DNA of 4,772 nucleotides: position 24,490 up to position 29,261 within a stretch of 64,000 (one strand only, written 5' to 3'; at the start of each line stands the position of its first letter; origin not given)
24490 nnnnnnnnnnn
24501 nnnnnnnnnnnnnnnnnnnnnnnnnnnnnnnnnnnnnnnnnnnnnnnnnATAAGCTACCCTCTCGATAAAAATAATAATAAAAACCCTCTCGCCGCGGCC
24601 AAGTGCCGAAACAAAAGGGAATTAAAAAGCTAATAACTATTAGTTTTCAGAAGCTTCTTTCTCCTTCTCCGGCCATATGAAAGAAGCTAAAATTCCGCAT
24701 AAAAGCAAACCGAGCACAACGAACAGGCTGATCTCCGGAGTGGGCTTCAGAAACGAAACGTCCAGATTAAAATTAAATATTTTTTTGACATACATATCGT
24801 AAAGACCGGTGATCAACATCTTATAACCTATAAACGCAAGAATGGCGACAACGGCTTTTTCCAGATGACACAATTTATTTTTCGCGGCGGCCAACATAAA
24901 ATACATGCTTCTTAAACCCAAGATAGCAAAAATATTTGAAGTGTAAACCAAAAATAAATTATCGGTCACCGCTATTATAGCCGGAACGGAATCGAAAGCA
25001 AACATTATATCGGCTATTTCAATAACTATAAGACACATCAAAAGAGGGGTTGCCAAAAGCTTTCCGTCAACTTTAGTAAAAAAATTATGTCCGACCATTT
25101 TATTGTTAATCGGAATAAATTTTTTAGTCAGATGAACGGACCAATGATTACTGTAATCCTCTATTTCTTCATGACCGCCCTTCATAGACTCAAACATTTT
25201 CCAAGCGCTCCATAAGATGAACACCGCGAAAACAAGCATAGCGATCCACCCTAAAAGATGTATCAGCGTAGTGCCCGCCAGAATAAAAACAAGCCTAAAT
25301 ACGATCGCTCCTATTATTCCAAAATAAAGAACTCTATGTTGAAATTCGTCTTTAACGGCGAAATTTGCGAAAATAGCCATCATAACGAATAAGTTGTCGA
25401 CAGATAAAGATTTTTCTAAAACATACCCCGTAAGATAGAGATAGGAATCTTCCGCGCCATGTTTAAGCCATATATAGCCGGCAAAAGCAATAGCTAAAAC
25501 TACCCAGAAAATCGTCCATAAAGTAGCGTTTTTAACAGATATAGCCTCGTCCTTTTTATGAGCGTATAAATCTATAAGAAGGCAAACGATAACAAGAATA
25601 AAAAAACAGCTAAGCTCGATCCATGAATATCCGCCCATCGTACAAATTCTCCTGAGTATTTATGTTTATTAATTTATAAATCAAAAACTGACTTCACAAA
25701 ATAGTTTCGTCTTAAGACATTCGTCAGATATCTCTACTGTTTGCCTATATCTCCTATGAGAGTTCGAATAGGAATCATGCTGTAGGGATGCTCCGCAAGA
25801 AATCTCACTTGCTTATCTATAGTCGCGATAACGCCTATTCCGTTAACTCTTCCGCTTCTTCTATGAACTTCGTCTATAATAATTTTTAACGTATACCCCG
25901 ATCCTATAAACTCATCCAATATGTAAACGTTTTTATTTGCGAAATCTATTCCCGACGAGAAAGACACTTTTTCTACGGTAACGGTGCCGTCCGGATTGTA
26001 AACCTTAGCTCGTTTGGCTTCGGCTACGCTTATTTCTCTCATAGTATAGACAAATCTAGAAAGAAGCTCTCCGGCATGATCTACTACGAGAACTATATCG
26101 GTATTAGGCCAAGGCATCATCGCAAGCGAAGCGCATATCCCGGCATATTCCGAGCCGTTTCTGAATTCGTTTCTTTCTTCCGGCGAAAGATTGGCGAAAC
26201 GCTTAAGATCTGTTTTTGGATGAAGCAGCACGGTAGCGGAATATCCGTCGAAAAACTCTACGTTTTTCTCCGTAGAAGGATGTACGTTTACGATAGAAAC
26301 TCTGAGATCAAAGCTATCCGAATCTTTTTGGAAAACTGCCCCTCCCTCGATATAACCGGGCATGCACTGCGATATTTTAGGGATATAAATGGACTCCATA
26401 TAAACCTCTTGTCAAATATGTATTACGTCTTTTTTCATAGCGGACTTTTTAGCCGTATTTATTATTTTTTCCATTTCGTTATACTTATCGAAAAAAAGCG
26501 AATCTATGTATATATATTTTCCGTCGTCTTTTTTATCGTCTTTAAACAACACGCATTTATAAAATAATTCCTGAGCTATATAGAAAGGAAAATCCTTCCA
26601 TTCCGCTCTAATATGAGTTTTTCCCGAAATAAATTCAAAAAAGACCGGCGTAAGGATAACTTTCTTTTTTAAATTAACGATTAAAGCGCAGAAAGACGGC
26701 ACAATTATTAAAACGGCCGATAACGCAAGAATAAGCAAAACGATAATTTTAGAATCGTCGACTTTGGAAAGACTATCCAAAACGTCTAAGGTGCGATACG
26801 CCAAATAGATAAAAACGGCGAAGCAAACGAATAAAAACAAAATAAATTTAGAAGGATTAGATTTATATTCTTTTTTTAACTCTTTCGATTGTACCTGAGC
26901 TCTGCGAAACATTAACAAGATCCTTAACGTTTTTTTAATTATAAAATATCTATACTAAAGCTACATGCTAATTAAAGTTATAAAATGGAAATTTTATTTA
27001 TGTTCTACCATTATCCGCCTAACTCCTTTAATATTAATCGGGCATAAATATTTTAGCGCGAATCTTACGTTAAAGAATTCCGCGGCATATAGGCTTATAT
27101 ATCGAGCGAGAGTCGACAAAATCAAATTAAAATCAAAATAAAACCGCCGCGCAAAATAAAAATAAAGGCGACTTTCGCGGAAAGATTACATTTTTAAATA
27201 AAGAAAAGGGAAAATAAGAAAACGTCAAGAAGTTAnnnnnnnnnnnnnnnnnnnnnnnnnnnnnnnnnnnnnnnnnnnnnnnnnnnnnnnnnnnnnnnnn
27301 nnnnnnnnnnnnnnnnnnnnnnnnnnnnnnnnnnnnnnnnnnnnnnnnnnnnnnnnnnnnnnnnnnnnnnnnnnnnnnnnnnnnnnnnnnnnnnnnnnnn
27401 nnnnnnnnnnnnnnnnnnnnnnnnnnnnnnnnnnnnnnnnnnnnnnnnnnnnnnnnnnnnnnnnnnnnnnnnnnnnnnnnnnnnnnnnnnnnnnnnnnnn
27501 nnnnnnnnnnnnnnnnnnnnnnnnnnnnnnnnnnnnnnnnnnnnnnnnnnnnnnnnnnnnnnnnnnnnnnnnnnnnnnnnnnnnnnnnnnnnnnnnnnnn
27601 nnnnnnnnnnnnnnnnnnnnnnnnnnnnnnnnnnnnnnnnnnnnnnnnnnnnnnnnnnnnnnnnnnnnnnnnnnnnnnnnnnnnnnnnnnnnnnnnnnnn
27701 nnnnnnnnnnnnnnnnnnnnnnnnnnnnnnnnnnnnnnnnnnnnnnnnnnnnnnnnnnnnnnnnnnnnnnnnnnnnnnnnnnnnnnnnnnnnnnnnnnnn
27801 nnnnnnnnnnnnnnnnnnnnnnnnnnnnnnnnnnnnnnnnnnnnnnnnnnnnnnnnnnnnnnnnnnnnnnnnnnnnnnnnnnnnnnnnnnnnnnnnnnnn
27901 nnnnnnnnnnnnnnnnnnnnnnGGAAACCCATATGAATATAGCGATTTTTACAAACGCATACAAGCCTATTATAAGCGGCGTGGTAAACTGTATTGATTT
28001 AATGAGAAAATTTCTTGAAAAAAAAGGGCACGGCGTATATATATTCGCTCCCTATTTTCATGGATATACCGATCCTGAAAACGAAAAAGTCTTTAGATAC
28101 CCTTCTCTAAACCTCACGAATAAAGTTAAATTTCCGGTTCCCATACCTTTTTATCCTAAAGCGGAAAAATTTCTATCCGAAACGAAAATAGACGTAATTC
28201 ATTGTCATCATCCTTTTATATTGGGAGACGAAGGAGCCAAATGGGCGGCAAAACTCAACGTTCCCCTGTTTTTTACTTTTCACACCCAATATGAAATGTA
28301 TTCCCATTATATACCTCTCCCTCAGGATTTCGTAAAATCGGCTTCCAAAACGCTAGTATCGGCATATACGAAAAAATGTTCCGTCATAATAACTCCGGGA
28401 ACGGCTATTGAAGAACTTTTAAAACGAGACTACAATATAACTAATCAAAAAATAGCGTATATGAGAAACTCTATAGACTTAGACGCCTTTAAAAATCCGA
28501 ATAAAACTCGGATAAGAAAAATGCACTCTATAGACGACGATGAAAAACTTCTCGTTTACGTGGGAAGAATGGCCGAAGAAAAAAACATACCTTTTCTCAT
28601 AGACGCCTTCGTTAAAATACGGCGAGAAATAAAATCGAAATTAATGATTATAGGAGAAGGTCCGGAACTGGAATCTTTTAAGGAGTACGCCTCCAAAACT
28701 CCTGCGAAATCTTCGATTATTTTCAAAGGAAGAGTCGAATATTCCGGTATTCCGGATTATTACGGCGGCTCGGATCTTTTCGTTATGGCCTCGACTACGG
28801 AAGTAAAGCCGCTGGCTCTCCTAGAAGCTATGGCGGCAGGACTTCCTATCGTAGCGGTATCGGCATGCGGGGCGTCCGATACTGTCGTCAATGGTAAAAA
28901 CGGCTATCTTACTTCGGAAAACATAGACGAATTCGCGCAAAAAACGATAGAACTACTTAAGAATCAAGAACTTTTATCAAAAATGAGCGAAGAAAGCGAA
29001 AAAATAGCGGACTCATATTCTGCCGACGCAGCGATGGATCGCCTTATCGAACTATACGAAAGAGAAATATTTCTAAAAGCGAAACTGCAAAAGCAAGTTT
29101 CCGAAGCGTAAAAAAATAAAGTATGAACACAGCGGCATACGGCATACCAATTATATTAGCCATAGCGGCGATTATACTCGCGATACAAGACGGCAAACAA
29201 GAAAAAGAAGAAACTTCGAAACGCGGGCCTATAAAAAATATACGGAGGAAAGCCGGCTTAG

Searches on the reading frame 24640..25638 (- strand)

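Call 47: search_protein_families(library=pfam, proteins=[window:24640-25638:-], max_evalue=0.00001)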
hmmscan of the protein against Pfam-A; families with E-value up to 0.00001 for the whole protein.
window:24640-25638:- (332 aa): 1 family
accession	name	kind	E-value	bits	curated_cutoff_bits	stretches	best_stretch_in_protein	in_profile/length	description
PF03741.22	TerC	-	1.6e-46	158.7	27.8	1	69-277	1-177/178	Integral membrane protein TerC family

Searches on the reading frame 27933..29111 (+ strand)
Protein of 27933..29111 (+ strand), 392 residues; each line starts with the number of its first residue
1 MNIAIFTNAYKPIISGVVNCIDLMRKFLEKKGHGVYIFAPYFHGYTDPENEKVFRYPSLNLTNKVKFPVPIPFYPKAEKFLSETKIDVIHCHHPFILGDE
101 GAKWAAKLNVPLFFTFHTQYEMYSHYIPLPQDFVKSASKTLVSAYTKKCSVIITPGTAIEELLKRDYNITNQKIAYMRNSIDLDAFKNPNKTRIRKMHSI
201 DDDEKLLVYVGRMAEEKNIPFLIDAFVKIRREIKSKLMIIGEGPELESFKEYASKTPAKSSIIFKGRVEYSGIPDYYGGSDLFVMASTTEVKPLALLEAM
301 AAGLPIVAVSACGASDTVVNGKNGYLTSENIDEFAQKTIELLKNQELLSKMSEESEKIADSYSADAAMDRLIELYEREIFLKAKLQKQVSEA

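Call 47: search_protein_families(library=pfam, proteins=[window:27933-29111:+], max_evalue=0.00001)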
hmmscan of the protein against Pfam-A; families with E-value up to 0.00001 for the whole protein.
window:27933-29111:+ (392 aa): 4 families
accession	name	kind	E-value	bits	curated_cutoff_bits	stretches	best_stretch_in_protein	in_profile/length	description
PF00534.26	Glycos_transf_1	-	3.9e-41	140.9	26.4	1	191-357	2-171/172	Glycosyl transferases group 1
PF13692.12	Glyco_trans_1_4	-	1.2e-32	113.6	27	1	205-344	2-142/142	Glycosyl transferases group 1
PF13439.12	Glyco_transf_4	-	1.2e-25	90.9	28.5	1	15-184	2-169/170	Glycosyltransferase Family 4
PF13579.12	Glyco_trans_4_4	-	2.2e-10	41.6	29.7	1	16-179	2-157/158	Glycosyl transferase 4-like domain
